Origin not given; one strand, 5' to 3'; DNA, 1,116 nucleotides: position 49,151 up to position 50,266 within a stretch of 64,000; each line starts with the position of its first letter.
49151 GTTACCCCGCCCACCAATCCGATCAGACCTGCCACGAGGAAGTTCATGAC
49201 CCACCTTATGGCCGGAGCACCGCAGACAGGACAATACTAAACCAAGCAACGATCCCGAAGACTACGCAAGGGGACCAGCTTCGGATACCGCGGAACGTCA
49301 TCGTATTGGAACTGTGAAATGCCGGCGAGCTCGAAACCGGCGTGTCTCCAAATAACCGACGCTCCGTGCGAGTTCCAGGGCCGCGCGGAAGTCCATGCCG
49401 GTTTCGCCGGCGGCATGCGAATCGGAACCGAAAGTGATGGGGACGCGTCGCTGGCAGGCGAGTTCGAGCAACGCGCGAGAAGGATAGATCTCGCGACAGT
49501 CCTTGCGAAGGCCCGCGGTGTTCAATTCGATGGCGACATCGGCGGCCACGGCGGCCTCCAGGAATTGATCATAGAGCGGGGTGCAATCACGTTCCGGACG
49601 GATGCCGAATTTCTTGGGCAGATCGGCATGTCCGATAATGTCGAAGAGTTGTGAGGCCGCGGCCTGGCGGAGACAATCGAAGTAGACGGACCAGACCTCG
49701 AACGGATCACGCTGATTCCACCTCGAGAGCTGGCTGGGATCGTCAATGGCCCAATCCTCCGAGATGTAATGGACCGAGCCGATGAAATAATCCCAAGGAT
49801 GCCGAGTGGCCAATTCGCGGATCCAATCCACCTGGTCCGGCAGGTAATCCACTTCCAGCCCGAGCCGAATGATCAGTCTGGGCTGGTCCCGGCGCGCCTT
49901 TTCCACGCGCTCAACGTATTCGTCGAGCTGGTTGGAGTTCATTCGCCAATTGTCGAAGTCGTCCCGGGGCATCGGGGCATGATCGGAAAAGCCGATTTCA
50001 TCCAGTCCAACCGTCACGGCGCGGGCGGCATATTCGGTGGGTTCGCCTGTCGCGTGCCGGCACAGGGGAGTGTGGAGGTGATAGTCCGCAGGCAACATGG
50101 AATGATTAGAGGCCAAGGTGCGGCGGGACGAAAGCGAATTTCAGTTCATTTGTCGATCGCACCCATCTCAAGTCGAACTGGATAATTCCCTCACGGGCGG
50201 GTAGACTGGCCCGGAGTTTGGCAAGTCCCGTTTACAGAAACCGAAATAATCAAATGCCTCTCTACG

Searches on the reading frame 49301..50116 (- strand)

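Call 27: search_protein_families(library=pfam, proteins=[window:49301-50116:-], max_evalue=0.001)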
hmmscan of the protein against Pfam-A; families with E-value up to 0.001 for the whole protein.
window:49301-50116:- (272 aa): 1 family
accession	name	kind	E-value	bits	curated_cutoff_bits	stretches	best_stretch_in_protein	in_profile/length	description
PF02811.25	PHP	-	4.3e-22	79.6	26.4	1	11-201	1-164/164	PHP domain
